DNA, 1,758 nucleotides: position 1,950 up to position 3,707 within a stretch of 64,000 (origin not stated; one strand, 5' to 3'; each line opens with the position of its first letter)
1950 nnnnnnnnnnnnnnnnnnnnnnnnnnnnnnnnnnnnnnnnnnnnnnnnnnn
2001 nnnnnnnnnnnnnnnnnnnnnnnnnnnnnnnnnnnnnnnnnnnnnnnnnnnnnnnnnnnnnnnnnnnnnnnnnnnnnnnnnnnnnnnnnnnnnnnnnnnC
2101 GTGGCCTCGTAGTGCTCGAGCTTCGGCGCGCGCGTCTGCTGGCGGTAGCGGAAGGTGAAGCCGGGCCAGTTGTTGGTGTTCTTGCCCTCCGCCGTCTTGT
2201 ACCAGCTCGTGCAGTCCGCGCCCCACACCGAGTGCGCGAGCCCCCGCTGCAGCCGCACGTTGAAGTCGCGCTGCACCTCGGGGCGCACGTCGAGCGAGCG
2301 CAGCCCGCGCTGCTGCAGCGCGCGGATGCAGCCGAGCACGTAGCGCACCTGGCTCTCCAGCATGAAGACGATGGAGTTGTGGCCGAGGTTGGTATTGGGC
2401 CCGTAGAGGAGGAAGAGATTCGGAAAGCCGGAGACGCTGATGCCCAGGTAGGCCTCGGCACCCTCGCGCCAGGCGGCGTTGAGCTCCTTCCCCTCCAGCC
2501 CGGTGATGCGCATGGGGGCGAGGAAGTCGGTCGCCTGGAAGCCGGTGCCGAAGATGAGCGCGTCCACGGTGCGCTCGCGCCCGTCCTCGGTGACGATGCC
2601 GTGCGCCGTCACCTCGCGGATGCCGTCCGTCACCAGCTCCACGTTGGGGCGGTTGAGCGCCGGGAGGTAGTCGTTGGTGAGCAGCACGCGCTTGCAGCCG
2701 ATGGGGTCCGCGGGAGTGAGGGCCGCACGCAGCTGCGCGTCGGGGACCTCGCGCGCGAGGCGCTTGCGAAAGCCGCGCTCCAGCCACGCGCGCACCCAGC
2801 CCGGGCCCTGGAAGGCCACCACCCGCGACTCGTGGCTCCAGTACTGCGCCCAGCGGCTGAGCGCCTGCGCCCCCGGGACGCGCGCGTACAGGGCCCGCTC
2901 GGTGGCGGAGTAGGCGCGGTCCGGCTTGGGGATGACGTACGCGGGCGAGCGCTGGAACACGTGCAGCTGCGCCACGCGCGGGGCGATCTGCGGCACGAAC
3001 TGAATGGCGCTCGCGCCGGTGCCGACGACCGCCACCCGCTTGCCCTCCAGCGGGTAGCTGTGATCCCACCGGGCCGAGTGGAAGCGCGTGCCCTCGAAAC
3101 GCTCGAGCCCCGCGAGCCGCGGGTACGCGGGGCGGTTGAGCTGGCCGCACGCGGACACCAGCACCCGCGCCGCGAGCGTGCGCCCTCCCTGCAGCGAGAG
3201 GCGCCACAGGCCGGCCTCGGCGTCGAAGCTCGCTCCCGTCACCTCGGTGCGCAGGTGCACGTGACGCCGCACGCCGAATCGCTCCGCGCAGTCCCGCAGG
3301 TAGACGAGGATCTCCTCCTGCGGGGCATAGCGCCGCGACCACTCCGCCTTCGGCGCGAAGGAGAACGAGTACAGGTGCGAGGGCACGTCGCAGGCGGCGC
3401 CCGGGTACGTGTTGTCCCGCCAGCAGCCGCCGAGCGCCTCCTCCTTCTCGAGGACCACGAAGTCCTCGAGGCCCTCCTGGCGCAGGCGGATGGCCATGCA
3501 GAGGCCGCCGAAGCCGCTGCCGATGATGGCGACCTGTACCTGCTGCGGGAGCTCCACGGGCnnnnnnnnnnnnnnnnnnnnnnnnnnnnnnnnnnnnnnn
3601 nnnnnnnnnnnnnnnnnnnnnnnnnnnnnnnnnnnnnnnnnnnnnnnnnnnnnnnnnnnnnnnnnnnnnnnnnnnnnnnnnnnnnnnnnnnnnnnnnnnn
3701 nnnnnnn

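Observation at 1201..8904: TetR-controlled beta-oxidation operon extended by a Baeyer-Villiger monooxygenase and an esterase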

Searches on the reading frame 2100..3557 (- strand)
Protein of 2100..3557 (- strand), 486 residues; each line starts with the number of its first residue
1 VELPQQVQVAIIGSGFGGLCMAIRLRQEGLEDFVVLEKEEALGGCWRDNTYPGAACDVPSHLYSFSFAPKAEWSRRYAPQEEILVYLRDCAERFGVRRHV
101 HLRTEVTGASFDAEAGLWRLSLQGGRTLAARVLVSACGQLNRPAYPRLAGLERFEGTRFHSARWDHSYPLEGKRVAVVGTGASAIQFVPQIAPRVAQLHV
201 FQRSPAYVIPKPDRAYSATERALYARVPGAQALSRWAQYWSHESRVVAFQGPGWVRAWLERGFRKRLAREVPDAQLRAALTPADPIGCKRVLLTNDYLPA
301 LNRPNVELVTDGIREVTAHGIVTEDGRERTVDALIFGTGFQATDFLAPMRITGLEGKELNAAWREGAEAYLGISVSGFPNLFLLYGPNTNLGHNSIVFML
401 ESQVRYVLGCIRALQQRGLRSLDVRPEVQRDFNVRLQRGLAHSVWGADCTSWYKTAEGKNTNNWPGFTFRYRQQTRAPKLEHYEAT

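Call 8: search_protein_families(library=pfam, proteins=[window:2100-3557:-])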
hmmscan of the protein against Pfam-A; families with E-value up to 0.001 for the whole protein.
window:2100-3557:- (486 aa): 9 families
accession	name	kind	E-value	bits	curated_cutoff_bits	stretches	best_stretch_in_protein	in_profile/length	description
PF00743.25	FMO-like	-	5.5e-17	61.8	22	1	8-211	3-222/532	Flavin-binding monooxygenase-like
PF13738.12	Pyr_redox_3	-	8.5e-15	55.2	30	1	11-205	2-197/305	Pyridine nucleotide-disulphide oxidoreductase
PF07992.20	Pyr_redox_2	-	1.3e-14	54.7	26.1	1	8-212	2-181/291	Pyridine nucleotide-disulphide oxidoreductase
PF13450.12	NAD_binding_8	-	2.5e-12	47.3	21.9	1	11-68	1-56/68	NAD(P)-binding Rossmann-like domain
PF13454.12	NAD_binding_9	-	1.2e-07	32.3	21.8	0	10-61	1-56/155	FAD-NAD(P)-binding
PF00890.30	FAD_binding_2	-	3.6e-06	26.9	20.4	1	9-63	2-52/414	FAD binding domain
PF01266.30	DAO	-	4.8e-06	26.8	27.9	0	9-50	2-43/353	FAD dependent oxidoreductase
PF13434.12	Lys_Orn_oxgnase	-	4.4e-05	23.2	21.3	1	75-205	89-223/339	L-lysine 6-monooxygenase/L-ornithine 5-monooxygenase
PF01494.25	FAD_binding_3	-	0.00068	19.4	22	0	7-39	2-33/349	FAD binding domain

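Call 10: search_solved_structures(query=window:2100-3557:-, max_evalue=0.001, show_alignments=1)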
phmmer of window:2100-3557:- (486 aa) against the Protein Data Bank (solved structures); distinct sequences matched with E-value up to 0.001: 62 (the best 60 are shown).
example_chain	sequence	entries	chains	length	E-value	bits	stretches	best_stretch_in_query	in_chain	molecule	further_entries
5m0z_A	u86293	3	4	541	9.2e-73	248.7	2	8-214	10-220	Cyclohexanone Monooxygenase from Thermocrispum municipale. | Cyclohexanone Monooxygenase from Thermocrispum municipale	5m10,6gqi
7v8o_A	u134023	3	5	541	1.2e-72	248.3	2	8-214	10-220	Cyclohexanone Monooxygenase from Thermocrispum municipale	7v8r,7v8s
3gwd_A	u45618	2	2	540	2.6e-71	243.9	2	6-217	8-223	Cyclohexanone monooxygenase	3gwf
4rg3_A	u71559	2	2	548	2.8e-71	243.8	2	6-217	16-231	Cyclohexanone monooxygenase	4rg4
3ucl_A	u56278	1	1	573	3.3e-71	243.6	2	6-217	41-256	Cyclohexanone monooxygenase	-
6er9_A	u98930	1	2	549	1.1e-70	241.9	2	4-216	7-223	Cyclohexanone monooxygenase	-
6era_A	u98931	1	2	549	1.3e-70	241.6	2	4-216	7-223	Cyclohexanone monooxygenase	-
4ap3_A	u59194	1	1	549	5.9e-70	239.4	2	8-225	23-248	STEROID MONOOXYGENASE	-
1w4x_A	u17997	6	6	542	1.1e-69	238.6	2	3-212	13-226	PHENYLACETONE MONOOXYGENASE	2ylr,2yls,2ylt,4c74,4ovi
2ylw_A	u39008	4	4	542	2.7e-69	237.3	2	3-212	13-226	PHENYLACETONE MONOOXYGENASE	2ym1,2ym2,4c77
4ap1_A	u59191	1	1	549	2.8e-69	237.2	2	8-225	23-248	STEROID MONOOXYGENASE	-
4aos_A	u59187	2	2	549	2.8e-69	237.2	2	8-225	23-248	STEROID MONOOXYGENASE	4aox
8xg8_A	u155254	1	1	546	3.9e-69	236.7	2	3-212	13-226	Phenylacetone monooxygenase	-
2ylz_A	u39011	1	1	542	4.2e-69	236.7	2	3-212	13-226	PHENYLACETONE MONOOXYGENASE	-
8xg9_A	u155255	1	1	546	4.4e-69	236.6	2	3-212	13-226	Phenylacetone monooxygenase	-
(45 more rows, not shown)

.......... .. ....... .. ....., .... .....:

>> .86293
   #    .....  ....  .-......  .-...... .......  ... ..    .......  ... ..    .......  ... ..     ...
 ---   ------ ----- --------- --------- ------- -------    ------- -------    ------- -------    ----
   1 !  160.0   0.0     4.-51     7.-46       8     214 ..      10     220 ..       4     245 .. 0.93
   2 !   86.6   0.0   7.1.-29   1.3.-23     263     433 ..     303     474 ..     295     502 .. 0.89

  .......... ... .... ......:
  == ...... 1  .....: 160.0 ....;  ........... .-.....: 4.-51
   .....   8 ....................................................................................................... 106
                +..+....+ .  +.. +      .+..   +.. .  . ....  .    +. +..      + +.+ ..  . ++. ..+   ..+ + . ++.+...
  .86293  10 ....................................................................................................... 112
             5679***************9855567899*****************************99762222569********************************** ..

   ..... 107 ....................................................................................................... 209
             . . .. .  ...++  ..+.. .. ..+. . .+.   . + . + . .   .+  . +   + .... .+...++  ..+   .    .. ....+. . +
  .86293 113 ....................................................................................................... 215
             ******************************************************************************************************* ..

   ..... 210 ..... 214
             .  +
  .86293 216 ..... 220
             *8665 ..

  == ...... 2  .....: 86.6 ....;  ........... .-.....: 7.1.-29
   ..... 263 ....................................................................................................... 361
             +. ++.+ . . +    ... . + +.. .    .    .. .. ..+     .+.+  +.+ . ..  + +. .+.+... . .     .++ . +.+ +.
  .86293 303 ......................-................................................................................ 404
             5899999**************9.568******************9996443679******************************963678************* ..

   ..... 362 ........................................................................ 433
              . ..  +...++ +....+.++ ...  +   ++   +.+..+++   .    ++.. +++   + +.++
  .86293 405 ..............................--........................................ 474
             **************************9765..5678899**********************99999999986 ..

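Call 12: find_homologous_proteins(query=window:2100-3557:-, max_evalue=1e-20)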
Query window:2100-3557:- (486 aa): 8000 proteins with E <= 1e-20 among 8000 candidates; the best 120 are listed.
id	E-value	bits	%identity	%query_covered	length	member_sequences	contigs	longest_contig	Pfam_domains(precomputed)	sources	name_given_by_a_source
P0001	0.0e+0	1026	91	100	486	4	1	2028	PF00743.26,PF13450.13,PF00890.31,PF07992.21,PF13738.13,PF13454.13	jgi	jgi:cation diffusion facilitator CzcD-associated flavoprotein CzcO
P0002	1.9e-287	972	87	100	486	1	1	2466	PF00743.26,PF13450.13,PF00890.31,PF07992.21,PF13738.13,PF13454.13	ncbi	-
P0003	8.2e-265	897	79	99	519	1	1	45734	PF01266.31,PF13434.13,PF00743.26,PF13450.13,PF00890.31,PF07992.21,PF13738.13,PF13454.13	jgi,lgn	jgi:cation diffusion facilitator CzcD-associated flavoprotein CzcO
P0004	7.6e-262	887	77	100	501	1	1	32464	PF01266.31,PF13434.13,PF00743.26,PF13450.13,PF07992.21,PF13738.13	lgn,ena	-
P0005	2.5e-255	866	76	100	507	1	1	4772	PF01266.31,PF00743.26,PF13450.13,PF00890.31,PF07992.21,PF13738.13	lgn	-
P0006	8.0e-253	858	75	100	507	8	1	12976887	PF01266.31,PF00743.26,PF13450.13,PF00890.31,PF07992.21,PF13738.13,PF13454.13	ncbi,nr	ncbi:NAD(P)/FAD-dependent oxidoreductase [Archangium gephyra]|nr:NAD(P)/FAD-dependent oxidoreductase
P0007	1.1e-250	850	74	100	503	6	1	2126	PF01266.31,PF13434.13,PF00743.26,PF13450.13,PF07992.21,PF13738.13,PF13454.13,PF01494.26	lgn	-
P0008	3.7e-246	836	75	96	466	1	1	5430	PF13434.13,PF00743.26,PF13450.13,PF13738.13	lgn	-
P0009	8.6e-219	745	75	88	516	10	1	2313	PF01266.31,PF00743.26,PF13450.13,PF07992.21,PF13738.13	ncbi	-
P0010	2.6e-217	740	66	99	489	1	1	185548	PF01266.31,PF13434.13,PF00743.26,PF13450.13,PF07992.21,PF13738.13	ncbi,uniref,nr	ncbi:flavin-containing monooxygenase [Zestomonas carbonaria]|uniref:Baeyer-Villiger monooxygenase n=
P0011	8.8e-217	739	66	99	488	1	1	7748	PF01266.31,PF13434.13,PF00743.26,PF13450.13,PF07992.21,PF13738.13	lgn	-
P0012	6.9e-215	732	67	98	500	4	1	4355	PF01266.31,PF13434.13,PF00743.26,PF13450.13,PF07992.21,PF13738.13,PF13454.13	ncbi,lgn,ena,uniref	ncbi:MAG TPA: NAD(P)/FAD-dependent oxidoreductase [Archangium sp.]|uniref:flavin-containing monooxyg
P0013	1.2e-213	728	65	95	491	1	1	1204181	PF01266.31,PF13434.13,PF00743.26,PF13450.13,PF07992.21,PF13738.13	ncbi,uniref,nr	ncbi:NAD(P)/FAD-dependent oxidoreductase [Pseudomonas sp. UL073]|uniref:NAD(P)/FAD-dependent oxidore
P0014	1.6e-212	725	64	98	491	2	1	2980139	PF01266.31,PF13434.13,PF00743.26,PF13450.13,PF07992.21,PF13738.13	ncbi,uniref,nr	ncbi:NAD(P)/FAD-dependent oxidoreductase [Pseudomonas cavernicola]|uniref:NAD(P)/FAD-dependent oxido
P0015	1.6e-212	725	64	99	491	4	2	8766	PF01266.31,PF13434.13,PF00743.26,PF13450.13,PF00890.31,PF07992.21,PF13738.13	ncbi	ncbi:MAG: flavin-containing monooxygenase [Pseudomonas sp.]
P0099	1.7e-196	672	62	98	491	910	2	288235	PF01266.31,PF13434.13,PF00743.26,PF13450.13,PF07992.21,PF13738.13,PF13454.13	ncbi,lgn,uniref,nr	ncbi:flavin-containing monooxygenase [Pseudomonas aeruginosa]|uniref:flavin-containing monooxygenase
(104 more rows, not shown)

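Call 13: find_encoding_contigs(protein=window:2100-3557:-, flank=10000, max_places=6)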
Protein window:2100-3557:- (486 aa): no gene with exactly this product is on record in the collection.

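Call 15: find_related_loci(query=A1, collection=genome_contigs, flank=10000)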
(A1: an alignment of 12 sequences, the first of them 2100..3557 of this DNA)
Query A1 (486 aa) in genome_contigs; peptide patterns used: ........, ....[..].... (x = any residue, [..] = any of these).
600 stretches matched a pattern (row limit reached: there are more); 600 encode a relative of the query (tblastn E <= 1e-3); the best 80 are kept; 80 distinct loci.
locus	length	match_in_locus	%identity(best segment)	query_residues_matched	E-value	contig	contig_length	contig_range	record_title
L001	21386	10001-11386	67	23-484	0e+0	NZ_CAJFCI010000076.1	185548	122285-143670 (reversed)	Pseudomonas carbonaria strain CIP 111764, whole genome shotgun sequence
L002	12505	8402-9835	62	7-484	0e+0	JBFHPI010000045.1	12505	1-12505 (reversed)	MAG: Pseudomonas sp. isolate Mix_sand08.2021.06.G.39 k141_280390_length_12505_cov_8.0000, whole genome shotgun sequence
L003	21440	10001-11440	62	7-486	0e+0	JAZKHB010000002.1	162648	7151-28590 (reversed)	MAG: Pseudomonadota bacterium isolate DC_RB_04_SPN110320-bin074_1 DCRB04SPN_B074_1_000000000002, whole genome shotgun se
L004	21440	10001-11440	60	7-486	0e+0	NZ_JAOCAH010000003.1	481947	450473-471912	Pseudomonas sp. GD03944 3, whole genome shotgun sequence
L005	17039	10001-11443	60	4-484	0e+0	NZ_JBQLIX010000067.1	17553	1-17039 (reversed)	Pseudomonas sp. NCHU5216 collab21.1.67, whole genome shotgun sequence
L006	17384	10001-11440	59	7-486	0e+0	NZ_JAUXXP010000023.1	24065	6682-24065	MAG: Pseudomonas sp. isolate C17_concoct.bin.54 C17_k141_41470, whole genome shotgun sequence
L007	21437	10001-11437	60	8-486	0e+0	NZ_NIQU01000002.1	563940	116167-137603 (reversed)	Pseudomonas sediminis strain PI11 scaffold_1, whole genome shotgun sequence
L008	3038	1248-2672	56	9-483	0e+0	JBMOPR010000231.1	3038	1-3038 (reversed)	MAG: Pseudomonadota bacterium isolate Betzabe_MAG133 MAG133_231, whole genome shotgun sequence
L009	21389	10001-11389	59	21-484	0e+0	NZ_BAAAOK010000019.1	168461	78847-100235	Actinomadura alba strain JCM 14906 sequence19, whole genome shotgun sequence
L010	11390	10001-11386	59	8-469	0e+0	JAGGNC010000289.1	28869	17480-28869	MAG: Pseudomonas sp. isolate Hybrid_20 NODE_192_length_28869_cov_5.213056, whole genome shotgun sequence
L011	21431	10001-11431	54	8-484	2e-179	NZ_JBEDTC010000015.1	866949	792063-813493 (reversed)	MAG: Alcanivorax sp. isolate SIP_700_Bin20 700mSIPHEX1_20-scaffold_3_c1, whole genome shotgun sequence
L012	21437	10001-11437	52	5-483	4e-178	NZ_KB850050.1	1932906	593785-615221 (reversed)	Acinetobacter dispersus strain ANC 4105 acLZY-supercont1.3, whole genome shotgun sequence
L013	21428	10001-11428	56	11-486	2e-174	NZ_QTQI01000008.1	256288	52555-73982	Burkholderia sp. Bp8992 BURSP-Bp8992-1404P2S2-EN-PRI-2017-064-DW_S19_92, whole genome shotgun sequence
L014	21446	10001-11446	54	5-486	4e-174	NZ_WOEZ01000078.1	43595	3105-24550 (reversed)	Paraburkholderia elongata strain 5N id=78, whole genome shotgun sequence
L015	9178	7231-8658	56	11-486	6e-174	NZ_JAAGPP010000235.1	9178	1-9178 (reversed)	Burkholderia sp. Ac-20344 NODE_202_length_9480_cov_41.824762/1, whole genome shotgun sequence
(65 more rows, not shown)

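Call 17: find_encoding_contigs(protein=P0006, flank=10000, max_places=2)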
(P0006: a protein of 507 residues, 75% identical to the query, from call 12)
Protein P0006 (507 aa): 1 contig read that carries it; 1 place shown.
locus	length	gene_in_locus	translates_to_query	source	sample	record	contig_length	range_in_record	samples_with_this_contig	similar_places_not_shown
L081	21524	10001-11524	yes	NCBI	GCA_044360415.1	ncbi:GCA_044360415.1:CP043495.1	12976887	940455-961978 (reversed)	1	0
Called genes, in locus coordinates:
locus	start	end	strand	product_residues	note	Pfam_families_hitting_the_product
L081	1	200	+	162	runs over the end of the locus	PF13606:Ank_3 (faint), PF12796:Ank_2, PF13637:Ank_4, PF13857:Ank_5, PF00023:Ank, PF13637:Ank_4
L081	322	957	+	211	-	PF09536:DUF2378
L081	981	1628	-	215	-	PF07883:Cupin_2 (faint), PF12973:Cupin_7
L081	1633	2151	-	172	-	PF07638:Sigma70_ECF, PF04542:Sigma70_r2, PF08281:Sigma70_r4_2, PF04545:Sigma70_r4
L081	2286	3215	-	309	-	-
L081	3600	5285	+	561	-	PF05995:CDO_I, PF00005:ABC_tran, PF13304:AAA_21 (faint)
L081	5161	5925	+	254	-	PF00528:BPD_transp_1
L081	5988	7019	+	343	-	PF03466:LysR_substrate (weak), PF13379:NMT1_2, PF09084:NMT1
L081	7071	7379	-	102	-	PF20370:DUF6665 (weak)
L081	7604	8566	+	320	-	PF02558:ApbA (weak)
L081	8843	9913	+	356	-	PF02668:TauD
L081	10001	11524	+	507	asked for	PF00743:FMO-like, PF00890:FAD_binding_2 (weak), PF01266:DAO (faint), PF07992:Pyr_redox_2, PF13450:NAD_binding_8, PF13454:NAD_binding_9 (faint), PF13738:Pyr_redox_3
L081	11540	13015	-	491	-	-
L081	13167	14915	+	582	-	PF00034:Cytochrom_C (faint), PF13442:Cytochrome_CBB3 (faint), PF21419:RoxA-like_Cyt-c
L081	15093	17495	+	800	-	PF00749:tRNA-synt_1c, PF03950:tRNA-synt_1c_C, PF20974:tRNA-synt_1c_C2, PF02637:GatB_Yqey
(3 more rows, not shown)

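Call 18: find_encoding_contigs(protein=P0003, flank=10000, max_places=2)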
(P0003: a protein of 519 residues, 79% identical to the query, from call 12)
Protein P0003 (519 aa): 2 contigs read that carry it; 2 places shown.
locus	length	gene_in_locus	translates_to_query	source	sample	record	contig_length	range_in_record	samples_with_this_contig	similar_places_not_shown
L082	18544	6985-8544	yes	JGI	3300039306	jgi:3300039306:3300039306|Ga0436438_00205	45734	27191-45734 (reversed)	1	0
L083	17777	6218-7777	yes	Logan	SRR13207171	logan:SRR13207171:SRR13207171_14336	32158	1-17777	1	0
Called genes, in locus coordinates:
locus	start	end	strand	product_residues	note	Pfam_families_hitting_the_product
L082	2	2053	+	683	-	?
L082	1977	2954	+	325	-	PF01073:3Beta_HSD, PF01370:Epimerase, PF02719:Polysacc_synt_2, PF04321:RmlD_sub_bind, PF05368:NmrA (weak), PF13460:NAD_binding_10 (weak), PF16363:GDP_Man_Dehyd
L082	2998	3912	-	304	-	PF05721:PhyH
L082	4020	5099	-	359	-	PF00557:Peptidase_M24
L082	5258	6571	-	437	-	PF04616:Glyco_hydro_43 (weak)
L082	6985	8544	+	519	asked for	PF00743:FMO-like, PF00890:FAD_binding_2 (faint), PF01266:DAO (faint), PF07992:Pyr_redox_2, PF13434:Lys_Orn_oxgnase (faint), PF13450:NAD_binding_8, PF13454:NAD_binding_9 (faint), PF13738:Pyr_redox_3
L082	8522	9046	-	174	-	PF00226:DnaJ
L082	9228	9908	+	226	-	-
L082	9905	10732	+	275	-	PF03807:F420_oxidored, PF14748:P5CR_dimer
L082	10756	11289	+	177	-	PF05103:DivIVA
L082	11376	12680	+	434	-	PF13485:Peptidase_MA_2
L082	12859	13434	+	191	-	-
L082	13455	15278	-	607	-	PF01590:GAF, PF13185:GAF_2, PF13492:GAF_3 (weak), PF01590:GAF, PF13185:GAF_2, PF13492:GAF_3, PF00512:HisKA, PF02518:HATPase_c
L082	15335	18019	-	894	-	-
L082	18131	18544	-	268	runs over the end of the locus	PF16697:Yop-YscD_cpl, PF00498:FHA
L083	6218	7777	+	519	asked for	PF00743:FMO-like, PF00890:FAD_binding_2 (faint), PF01266:DAO (faint), PF07992:Pyr_redox_2, PF13434:Lys_Orn_oxgnase (faint), PF13450:NAD_binding_8, PF13454:NAD_binding_9 (faint), PF13738:Pyr_redox_3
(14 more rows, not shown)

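Call 19: find_encoding_contigs(protein=P0004, flank=10000, max_places=2)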
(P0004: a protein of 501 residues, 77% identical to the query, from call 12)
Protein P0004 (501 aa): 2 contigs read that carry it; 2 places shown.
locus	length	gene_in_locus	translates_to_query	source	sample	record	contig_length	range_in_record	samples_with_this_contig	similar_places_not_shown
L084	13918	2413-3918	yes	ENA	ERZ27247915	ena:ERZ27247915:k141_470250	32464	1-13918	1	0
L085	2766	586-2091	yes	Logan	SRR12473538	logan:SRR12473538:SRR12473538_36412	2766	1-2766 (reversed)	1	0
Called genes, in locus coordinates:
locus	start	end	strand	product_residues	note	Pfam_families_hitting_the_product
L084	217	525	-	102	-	PF20370:DUF6665 (faint)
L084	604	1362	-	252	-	-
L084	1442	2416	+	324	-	PF02558:ApbA (weak)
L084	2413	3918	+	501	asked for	PF00743:FMO-like, PF01266:DAO (faint), PF07992:Pyr_redox_2, PF13434:Lys_Orn_oxgnase (faint), PF13450:NAD_binding_8, PF13738:Pyr_redox_3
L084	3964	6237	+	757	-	PF01055:Glyco_hydro_31_2nd, PF21365:Glyco_hydro_31_3rd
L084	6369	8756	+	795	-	PF00749:tRNA-synt_1c, PF03950:tRNA-synt_1c_C, PF20974:tRNA-synt_1c_C2, PF02637:GatB_Yqey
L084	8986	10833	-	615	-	PF07591:PT-HINT (weak), PF14623:Vint (faint)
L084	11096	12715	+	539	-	PF00158:Sigma54_activat, PF14532:Sigma54_activ_2, PF07724:AAA_2 (weak), PF07728:AAA_5 (weak), PF25601:AAA_lid_14, PF02954:HTH_8 (faint)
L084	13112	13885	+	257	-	-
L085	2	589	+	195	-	?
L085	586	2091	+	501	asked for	PF00743:FMO-like, PF01266:DAO (faint), PF07992:Pyr_redox_2, PF13434:Lys_Orn_oxgnase (faint), PF13450:NAD_binding_8, PF13738:Pyr_redox_3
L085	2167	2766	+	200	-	?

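Call 30: find_encoding_contigs(protein=P0099, flank=8000, max_places=1)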
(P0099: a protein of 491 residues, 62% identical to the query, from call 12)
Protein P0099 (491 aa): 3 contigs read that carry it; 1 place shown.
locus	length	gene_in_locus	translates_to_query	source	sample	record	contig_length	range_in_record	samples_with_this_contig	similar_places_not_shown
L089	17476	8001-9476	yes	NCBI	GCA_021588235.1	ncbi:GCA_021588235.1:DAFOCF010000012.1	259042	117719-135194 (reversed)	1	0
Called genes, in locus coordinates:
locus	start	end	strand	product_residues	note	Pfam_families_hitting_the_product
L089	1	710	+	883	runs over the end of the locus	PF07660:STN, PF07715:Plug, PF00593:TonB_dep_Rec_b-barrel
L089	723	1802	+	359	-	PF00296:Bac_luciferase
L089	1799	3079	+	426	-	PF07690:MFS_1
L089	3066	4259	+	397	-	PF06779:MFS_4, PF07690:MFS_1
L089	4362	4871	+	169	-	PF04542:Sigma70_r2, PF08281:Sigma70_r4_2, PF04545:Sigma70_r4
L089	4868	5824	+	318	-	PF16220:DUF4880, PF04773:FecR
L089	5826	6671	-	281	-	PF27522:YDMC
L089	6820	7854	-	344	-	PF12625:Arabinose_bd, PF12833:HTH_18, PF00165:HTH_AraC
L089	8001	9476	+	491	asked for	PF00743:FMO-like, PF01266:DAO (faint), PF07992:Pyr_redox_2, PF13450:NAD_binding_8, PF13454:NAD_binding_9 (faint), PF13738:Pyr_redox_3, PF13434:Lys_Orn_oxgnase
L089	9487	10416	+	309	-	PF10340:Say1_Mug180 (weak), PF20434:BD-FAE, PF07859:Abhydrolase_3, PF00975:Thioesterase (weak)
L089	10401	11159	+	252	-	PF00106:adh_short, PF01370:Epimerase (weak), PF08659:KR, PF13561:adh_short_C2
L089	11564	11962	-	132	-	PF03860:Csp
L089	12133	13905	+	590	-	PF02776:TPP_enzyme_N, PF00205:TPP_enzyme_M, PF02775:TPP_enzyme_C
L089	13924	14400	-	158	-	PF13628:DUF4142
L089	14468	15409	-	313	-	PF02626:CT_A_B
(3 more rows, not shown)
